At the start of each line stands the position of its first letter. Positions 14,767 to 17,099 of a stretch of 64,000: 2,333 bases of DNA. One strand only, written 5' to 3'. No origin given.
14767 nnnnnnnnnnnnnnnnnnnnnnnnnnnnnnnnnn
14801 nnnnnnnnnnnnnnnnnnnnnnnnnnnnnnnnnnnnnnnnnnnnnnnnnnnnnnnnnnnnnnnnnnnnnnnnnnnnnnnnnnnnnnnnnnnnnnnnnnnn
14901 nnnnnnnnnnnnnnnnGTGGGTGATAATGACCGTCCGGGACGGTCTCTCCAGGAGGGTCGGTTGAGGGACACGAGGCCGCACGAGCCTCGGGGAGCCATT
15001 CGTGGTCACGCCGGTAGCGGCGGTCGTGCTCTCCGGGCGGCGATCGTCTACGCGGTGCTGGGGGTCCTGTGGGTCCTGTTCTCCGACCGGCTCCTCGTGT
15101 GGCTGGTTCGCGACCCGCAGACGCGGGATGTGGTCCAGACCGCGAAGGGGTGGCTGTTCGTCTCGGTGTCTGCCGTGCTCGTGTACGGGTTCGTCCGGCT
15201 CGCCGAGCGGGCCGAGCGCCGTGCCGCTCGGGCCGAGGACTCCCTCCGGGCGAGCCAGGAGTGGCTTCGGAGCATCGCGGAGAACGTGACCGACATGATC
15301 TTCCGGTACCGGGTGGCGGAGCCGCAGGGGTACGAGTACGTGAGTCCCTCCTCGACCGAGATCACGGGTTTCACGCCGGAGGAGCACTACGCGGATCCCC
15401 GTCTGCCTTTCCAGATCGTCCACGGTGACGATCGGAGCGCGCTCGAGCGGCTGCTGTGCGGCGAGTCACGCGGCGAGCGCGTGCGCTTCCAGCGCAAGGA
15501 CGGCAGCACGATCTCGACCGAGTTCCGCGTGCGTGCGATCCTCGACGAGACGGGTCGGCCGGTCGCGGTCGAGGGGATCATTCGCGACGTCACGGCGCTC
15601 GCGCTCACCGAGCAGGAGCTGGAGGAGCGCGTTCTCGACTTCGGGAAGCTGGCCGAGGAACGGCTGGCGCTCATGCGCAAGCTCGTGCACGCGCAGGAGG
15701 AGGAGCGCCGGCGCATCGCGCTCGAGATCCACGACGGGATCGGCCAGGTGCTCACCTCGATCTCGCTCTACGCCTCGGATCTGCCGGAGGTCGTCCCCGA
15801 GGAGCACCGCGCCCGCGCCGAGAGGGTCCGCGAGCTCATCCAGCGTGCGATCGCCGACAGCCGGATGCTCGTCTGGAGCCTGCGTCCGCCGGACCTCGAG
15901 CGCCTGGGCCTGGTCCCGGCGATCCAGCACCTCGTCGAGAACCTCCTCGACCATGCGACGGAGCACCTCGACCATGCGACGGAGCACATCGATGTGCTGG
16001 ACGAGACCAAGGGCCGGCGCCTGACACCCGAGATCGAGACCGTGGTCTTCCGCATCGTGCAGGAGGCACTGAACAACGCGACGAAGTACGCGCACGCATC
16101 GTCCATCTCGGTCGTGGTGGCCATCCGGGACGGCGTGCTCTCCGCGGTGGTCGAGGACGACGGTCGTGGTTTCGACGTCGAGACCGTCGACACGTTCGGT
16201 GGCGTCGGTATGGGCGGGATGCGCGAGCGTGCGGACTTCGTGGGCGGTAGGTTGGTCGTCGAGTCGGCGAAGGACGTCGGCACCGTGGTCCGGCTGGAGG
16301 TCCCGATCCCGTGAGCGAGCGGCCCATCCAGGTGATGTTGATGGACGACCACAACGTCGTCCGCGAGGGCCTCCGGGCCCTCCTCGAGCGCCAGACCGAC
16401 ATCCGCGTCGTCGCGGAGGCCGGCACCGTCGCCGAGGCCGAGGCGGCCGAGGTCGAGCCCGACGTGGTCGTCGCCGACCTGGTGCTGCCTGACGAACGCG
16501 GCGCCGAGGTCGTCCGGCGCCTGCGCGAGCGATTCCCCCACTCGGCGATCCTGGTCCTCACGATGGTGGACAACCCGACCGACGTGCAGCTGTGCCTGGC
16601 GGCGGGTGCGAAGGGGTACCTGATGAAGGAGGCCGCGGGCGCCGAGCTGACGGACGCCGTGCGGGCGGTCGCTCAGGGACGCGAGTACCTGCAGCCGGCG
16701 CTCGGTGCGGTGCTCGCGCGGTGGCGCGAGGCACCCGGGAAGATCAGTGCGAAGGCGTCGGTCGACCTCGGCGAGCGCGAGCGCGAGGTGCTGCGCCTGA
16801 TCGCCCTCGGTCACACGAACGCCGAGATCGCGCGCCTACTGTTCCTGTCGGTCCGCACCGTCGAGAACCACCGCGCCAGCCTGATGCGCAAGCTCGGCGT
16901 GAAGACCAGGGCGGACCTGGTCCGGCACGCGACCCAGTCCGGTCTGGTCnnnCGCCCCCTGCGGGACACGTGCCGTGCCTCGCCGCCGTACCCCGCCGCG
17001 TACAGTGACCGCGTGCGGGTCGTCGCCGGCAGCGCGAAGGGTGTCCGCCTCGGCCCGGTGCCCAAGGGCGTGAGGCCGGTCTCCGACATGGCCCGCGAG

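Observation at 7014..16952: A 10-kb two-component signalling island replaces the usual recG–rsmD intergenic content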

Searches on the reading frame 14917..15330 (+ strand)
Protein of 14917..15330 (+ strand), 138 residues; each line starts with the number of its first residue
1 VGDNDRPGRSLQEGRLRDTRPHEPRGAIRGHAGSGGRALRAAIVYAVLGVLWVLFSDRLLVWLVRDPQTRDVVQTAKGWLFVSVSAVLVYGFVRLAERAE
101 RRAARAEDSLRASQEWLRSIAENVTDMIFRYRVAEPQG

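Call 36: search_protein_families(library=pfam, proteins=[window:14917-15330:+], max_evalue=5)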
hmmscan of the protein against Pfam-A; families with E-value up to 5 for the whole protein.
window:14917-15330:+ (138 aa): 2 families
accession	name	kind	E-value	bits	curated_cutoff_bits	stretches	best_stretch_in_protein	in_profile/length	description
PF11003.13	DUF2842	-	0.00071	20.3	25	1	37-65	32-60/61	Protein of unknown function (DUF2842)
PF10277.15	Frag1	-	0.017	15.1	30.3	1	41-128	125-212/220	Frag1/DRAM/Sfk1 family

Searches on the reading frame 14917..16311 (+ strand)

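Call 5: search_protein_families(library=pfam, proteins=[window:14917-16311:+], max_evalue=0.01)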
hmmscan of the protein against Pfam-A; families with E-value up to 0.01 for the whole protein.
window:14917-16311:+ (465 aa): 8 families
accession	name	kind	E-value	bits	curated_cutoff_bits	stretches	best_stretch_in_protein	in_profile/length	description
PF07730.19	HisKA_3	-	2e-13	51.1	24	1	263-327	1-68/68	Histidine kinase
PF02518.31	HATPase_c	-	2.3e-13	51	26.4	1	376-464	5-109/111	Histidine kinase-, DNA gyrase B-, and HSP90-like ATPase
PF08447.18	PAS_3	-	1.2e-10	42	25.6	1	141-222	3-89/89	PAS fold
PF13426.13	PAS_9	-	8.5e-07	29.6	27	1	138-227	11-103/103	PAS domain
PF08448.16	PAS_4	-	1.4e-06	29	23.1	1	126-228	12-108/110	PAS fold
PF00989.32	PAS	-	0.00025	21.5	22.6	1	141-225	25-113/113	PAS fold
PF13581.12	HATPase_c_2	-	0.00034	21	27.4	1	368-440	23-110/127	Histidine kinase-like ATPase domain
PF11003.13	DUF2842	-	0.0045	17.7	25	1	37-65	32-60/61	Protein of unknown function (DUF2842)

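Call 49: search_protein_families(library=ncbifam, proteins=[window:14917-16311:+], max_evalue=1)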
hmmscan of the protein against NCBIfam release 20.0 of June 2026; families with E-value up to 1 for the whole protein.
window:14917-16311:+ (465 aa): 22 families
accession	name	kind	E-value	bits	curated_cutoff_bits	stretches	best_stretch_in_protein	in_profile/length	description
NF052443.1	SensHisKinMctS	equivalog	1.5e-34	119.1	700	1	244-463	230-447/457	two-component system sensor histidine kinase MctS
NF008649.0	PRK11644.1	equivalog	8.8e-34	117.1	408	1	244-463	285-495/499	signal transduction histidine-protein kinase/phosphatase UhpB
NF052531.1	Strep_LiaS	equivalog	6.3e-24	84.8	450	1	259-464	128-327/328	envelope stress sensor histidine kinase LiaS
NF008184.0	PRK10935.1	equivalog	6.1e-18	64.8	553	1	262-462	362-557/565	nitrate/nitrite two-component system sensor histidine kinase NarQ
NF045675.1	PhdiestaseDibA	equivalog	1.5e-15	56.6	980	1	38-264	1-229/623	phosphodiesterase DibA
NF007896.0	PRK10600.1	equivalog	1.9e-15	56.5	578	1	261-460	388-581/598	nitrate/nitrite two-component system sensor histidine kinase NarX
NF047786.1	his_kin_MadS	equivalog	1.2e-14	54.3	500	1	231-463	200-434/434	MadS family sensor histidine kinase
TIGR00229.1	sensory_box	domain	3.3e-13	49.8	22.9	1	111-235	1-126/126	PAS domain S-box protein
NF047322.1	HK_morpho_MacS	equivalog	3.9e-08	32.9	300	1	246-463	166-367/367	MacS family sensor histidine kinase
NF053781.1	cdiGMPphdstlr2612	equivalog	1.2e-05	23.2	1600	1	85-180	429-523/1268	Tlr1612 family c-di-GMP phosphodiesterase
NF008298.1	PRK11086.1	subfamily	7e-05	21.4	520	1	360-464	411-525/529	DcuS/MalK family sensor histidine kinase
NF052574.1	HisKinEspCMyxo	equivalog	7.9e-05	21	1200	1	79-246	256-421/785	serine histidine kinase EspC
NF033792.0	ActS_PrrB_HisK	equivalog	0.00033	19.6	350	1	276-428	214-362/423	ActS/PrrB/RegB family redox-sensitive histidine kinase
NF007007.0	PRK09470.1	equivalog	0.0019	17.1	486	1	335-422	315-400/463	envelope stress sensor histidine kinase CpxA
NF003144.0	PRK04069.1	equivalog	0.0021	17.5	145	1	381-425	47-95/161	anti-sigma B factor RsbW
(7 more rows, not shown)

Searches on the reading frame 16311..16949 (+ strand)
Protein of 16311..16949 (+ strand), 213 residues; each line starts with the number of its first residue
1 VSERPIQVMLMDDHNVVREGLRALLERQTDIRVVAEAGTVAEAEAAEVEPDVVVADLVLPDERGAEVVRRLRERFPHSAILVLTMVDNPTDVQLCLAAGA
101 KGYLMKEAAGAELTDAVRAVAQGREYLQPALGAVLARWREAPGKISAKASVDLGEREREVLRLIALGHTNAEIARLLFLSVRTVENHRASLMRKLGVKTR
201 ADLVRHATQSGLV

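Call 5: search_protein_families(library=pfam, proteins=[window:16311-16949:+], max_evalue=0.01)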
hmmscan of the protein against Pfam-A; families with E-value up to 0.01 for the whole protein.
window:16311-16949:+ (213 aa): 4 families
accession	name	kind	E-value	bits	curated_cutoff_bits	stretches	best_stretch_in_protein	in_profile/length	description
PF00072.30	Response_reg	-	2.1e-21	76.6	30.2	1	8-118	1-111/111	Response regulator receiver domain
PF00196.25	GerE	-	3.9e-19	68.5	23.5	1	153-207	3-57/57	Bacterial regulatory proteins, luxR family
PF08281.18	Sigma70_r4_2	-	5.4e-06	26.4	25.7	1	153-189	11-48/54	Sigma-70, region 4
PF13384.12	HTH_23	-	0.00021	21.4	24.6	1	158-187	8-37/50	Homeodomain-like domain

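Call 49: search_protein_families(library=ncbifam, proteins=[window:16311-16949:+], max_evalue=1)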
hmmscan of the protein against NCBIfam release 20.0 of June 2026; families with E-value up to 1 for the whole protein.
window:16311-16949:+ (213 aa): 114 families (the best 25 are shown)
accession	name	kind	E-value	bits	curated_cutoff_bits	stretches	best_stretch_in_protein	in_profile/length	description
NF052445.1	RespRegMctR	equivalog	1.6e-46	158.3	300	1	5-212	1-204/205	two-component system response regulator MctR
NF047785.1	respo_reg_MadR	equivalog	7.8e-46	156.1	300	1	6-213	1-209/209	MadR family response regulator transcription factor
NF011896.0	PRK15369.1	equivalog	5.4e-41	140.5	242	1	6-211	4-208/211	two component system response regulator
NF007935.0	PRK10651.1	equivalog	3.9e-39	134.1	250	1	3-203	4-206/216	two-component system response regulator NarL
NF007708.0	PRK10403.1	equivalog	6.5e-33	114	343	1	4-201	5-202/215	nitrate/nitrite response regulator protein NarP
NF007685.0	PRK10360.1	equivalog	7.4e-32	110.7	258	1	6-206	2-191/196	response regulator transcription factor UhpA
NF007018.1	PRK09483.1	equivalog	7.3e-31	107.5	280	1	6-212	2-208/217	UvrY/SirA/GacA family response regulator transcription factor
NF008098.0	PRK10840.1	equivalog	3.3e-26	92.1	235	1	6-203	4-201/216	response regulator transcription factor RcsB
NF007419.0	PRK09958.1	equivalog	3.3e-22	79.1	251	1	8-209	3-200/204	acid-sensing system DNA-binding response regulator EvgA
NF006900.1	PRK09390.1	equivalog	2.6e-21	76.1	255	1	6-211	5-201/203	response regulator FixJ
NF007403.0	PRK09935.1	equivalog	9.8e-21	74.3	271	1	4-210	2-207/210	fimbria biosynthesis transcriptional regulator FimZ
NF041830.1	RR_TF_ErdR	exception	2e-16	60.3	390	1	7-202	3-200/213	response regulator transcription factor ErdR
TIGR03541.1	reg_near_HchA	equivalog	2.1e-16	60.1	215.6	1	141-211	160-230/232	PA1136 family autoinducer-binding transcriptional regulator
NF040749.1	tetrathio_RR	equivalog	5.2e-16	58.9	290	1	8-206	2-187/191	tetrathionate respiration response regulator TtrR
NF007505.1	PRK10100.1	equivalog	8.1e-16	58.3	250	1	44-208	36-200/204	biofilm master transcriptional regulator CsgD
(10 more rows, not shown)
